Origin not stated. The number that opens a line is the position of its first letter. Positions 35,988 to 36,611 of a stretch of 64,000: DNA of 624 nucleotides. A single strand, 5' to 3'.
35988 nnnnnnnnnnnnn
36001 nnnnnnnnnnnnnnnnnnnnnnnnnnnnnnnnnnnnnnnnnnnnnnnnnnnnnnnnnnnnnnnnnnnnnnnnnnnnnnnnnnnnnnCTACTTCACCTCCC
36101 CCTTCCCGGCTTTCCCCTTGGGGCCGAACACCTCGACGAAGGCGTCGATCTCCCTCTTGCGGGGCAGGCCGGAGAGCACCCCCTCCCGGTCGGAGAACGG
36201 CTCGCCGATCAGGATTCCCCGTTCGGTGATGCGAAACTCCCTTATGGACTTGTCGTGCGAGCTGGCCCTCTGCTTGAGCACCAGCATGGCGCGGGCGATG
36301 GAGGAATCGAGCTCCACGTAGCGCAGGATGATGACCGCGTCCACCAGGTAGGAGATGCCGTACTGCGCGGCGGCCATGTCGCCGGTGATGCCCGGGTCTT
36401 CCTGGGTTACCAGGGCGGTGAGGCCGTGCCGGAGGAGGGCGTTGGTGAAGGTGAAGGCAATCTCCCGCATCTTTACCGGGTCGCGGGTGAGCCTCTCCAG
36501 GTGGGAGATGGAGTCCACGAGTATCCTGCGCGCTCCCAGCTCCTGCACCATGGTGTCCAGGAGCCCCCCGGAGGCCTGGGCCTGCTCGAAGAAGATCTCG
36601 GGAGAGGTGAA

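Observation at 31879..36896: KaiC-like ATPase, receiver, split membrane protein, multi-PAS HK and dead-amidase PG-binding protein form one uncharacterised signalling module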

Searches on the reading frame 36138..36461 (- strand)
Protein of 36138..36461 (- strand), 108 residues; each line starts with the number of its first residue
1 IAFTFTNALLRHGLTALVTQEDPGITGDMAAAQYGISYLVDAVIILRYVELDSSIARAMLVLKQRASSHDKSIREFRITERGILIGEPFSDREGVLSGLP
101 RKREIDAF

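Call 22: find_related_loci(query=A2, collection=metagenome_contigs, flank=10000)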
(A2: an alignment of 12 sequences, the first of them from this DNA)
Query A2 (108 aa) in metagenome_contigs; peptide patterns used: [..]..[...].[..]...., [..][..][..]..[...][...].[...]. (x = any residue, [..] = any of these).
600 stretches matched a pattern (row limit reached: there are more); 548 encode a relative of the query (tblastn E <= 1e-3); the best 80 are kept; 80 distinct loci.
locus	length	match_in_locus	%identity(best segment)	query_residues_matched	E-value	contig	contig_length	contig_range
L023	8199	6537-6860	89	1-108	1e-62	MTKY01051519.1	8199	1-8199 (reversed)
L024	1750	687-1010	86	1-108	2e-63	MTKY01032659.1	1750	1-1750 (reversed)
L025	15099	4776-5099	87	1-108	6e-61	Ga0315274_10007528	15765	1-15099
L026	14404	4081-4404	86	1-108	9e-60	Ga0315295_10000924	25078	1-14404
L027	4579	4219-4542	86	1-108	9e-59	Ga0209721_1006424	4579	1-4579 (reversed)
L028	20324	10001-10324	79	1-108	2e-57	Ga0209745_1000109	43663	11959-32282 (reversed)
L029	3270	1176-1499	70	1-108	1e-47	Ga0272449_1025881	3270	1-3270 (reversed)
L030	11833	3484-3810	63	1-108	4e-43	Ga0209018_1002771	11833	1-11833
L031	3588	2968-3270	58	1-101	5e-38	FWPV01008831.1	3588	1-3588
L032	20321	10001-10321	52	1-108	2e-34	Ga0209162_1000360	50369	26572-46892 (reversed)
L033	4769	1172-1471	59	1-100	6e-34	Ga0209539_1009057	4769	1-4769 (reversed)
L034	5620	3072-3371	61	1-100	5e-34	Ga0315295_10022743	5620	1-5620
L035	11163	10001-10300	57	1-100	7e-33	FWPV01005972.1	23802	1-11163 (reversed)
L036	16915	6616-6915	56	1-100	5e-33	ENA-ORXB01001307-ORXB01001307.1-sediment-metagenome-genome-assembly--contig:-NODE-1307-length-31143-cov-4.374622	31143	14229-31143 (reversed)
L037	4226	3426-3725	55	1-100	2e-32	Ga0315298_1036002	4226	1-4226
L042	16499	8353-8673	47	1-108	9e-31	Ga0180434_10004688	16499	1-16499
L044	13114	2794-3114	49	1-108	8e-31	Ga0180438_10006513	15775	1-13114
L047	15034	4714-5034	48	1-108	2e-30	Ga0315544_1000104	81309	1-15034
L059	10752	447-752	45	1-102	5e-28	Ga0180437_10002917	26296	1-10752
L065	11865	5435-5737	51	1-102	2e-27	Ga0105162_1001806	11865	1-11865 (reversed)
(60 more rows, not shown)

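Call 93: search_protein_families(library=pfam, proteins=[L032:11009-12787:+, L042:9351-11636:+, L047:5656-9543:+, L065:6404-8911:+, L059:1467-4850:+, L044:3675-5588:+], max_evalue=0.0001)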
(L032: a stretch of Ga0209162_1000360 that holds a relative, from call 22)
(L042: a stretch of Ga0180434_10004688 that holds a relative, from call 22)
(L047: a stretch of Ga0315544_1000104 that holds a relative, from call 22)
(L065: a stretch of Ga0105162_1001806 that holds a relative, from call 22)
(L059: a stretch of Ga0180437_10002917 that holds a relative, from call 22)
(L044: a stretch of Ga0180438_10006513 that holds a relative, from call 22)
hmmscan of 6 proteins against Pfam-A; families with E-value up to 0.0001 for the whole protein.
L032:11009-12787:+ (593 aa): 5 families
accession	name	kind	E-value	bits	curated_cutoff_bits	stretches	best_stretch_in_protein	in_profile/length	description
PF02518.31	HATPase_c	-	6.9e-34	117.1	26.4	1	472-582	1-109/111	Histidine kinase-, DNA gyrase B-, and HSP90-like ATPase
PF13185.12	GAF_2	-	4e-30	105.2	28.6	2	197-332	2-136/136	GAF domain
PF01590.32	GAF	-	1.6e-29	103.6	22.4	2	198-331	1-133/133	GAF domain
PF13492.12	GAF_3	-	2.1e-24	86.8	27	2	198-333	1-129/129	GAF domain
PF00512.31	HisKA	-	2e-16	60.2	26.9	1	361-425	2-63/66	His Kinase A (phospho-acceptor) domain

L042:9351-11636:+ (762 aa): 5 families
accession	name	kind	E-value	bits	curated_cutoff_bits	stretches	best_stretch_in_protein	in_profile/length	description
PF13185.12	GAF_2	-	6.2e-59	198.5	28.6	3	371-506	2-136/136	GAF domain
PF01590.32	GAF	-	8.6e-48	162.7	22.4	3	372-505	1-133/133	GAF domain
PF13492.12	GAF_3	-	1.7e-39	135.6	27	3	205-343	1-129/129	GAF domain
PF02518.31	HATPase_c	-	3.2e-36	124.6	26.4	1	648-757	3-110/111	Histidine kinase-, DNA gyrase B-, and HSP90-like ATPase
PF00512.31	HisKA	-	1.1e-16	61.1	26.9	1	535-600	2-64/66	His Kinase A (phospho-acceptor) domain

L047:5656-9543:+ (1296 aa): 7 families
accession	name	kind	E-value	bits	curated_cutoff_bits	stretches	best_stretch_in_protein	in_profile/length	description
PF13185.12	GAF_2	-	3e-111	367.9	28.6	6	59-199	2-136/136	GAF domain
PF01590.32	GAF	-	4e-96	319.1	22.4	6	730-859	2-133/133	GAF domain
PF13492.12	GAF_3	-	3.9e-69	231.4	27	5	730-861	2-129/129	GAF domain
PF02518.31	HATPase_c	-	4.1e-33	114.6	26.4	1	1164-1274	1-109/111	Histidine kinase-, DNA gyrase B-, and HSP90-like ATPase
PF00512.31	HisKA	-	5.1e-16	58.9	26.9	1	1053-1118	2-64/66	His Kinase A (phospho-acceptor) domain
PF11152.14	CCB2_CCB4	-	1.6e-06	28.1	26.3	0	941-1017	119-193/195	Cofactor assembly of complex C subunit B, CCB2/CCB4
PF11849.14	DUF3369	-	2.7e-06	28.2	27.2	0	1000-1030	136-166/168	Domain of unknown function (DUF3369)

L065:6404-8911:+ (836 aa): 5 families
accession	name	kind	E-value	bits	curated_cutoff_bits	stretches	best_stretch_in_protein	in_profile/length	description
PF13185.12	GAF_2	-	1.1e-44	152.3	28.6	3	451-585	3-136/136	GAF domain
PF01590.32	GAF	-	7.9e-40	136.9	22.4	3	453-584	3-133/133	GAF domain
PF13492.12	GAF_3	-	2.2e-37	128.8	27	3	452-586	2-129/129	GAF domain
PF02518.31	HATPase_c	-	6.6e-35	120.3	26.4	1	725-835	1-109/111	Histidine kinase-, DNA gyrase B-, and HSP90-like ATPase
PF00512.31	HisKA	-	4.4e-19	68.7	26.9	1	614-680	2-65/66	His Kinase A (phospho-acceptor) domain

L059:1467-4850:+ (1128 aa): 5 families
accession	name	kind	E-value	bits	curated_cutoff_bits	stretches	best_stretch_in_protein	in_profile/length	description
PF13185.12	GAF_2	-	2.5e-97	322.9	28.6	5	40-179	1-136/136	GAF domain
PF01590.32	GAF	-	6.9e-85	282.7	22.4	5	722-855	1-133/133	GAF domain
PF13492.12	GAF_3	-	5.4e-66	221.3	27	5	42-179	1-128/129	GAF domain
PF02518.31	HATPase_c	-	9e-34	116.7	26.4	1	997-1106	2-109/111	Histidine kinase-, DNA gyrase B-, and HSP90-like ATPase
PF00512.31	HisKA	-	1.3e-18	67.3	26.9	1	885-950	2-64/66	His Kinase A (phospho-acceptor) domain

L044:3675-5588:+ (638 aa): 5 families
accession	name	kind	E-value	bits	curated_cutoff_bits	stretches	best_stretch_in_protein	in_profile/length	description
PF13185.12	GAF_2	-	4.5e-41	140.7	28.6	2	243-378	2-136/136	GAF domain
PF01590.32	GAF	-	1.5e-38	132.8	22.4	2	245-377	2-133/133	GAF domain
PF02518.31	HATPase_c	-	3e-34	118.2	26.4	1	518-628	1-109/111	Histidine kinase-, DNA gyrase B-, and HSP90-like ATPase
PF13492.12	GAF_3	-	3.3e-24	86.2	27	2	246-379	3-129/129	GAF domain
PF00512.31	HisKA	-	1.2e-16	60.9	26.9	1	407-473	2-65/66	His Kinase A (phospho-acceptor) domain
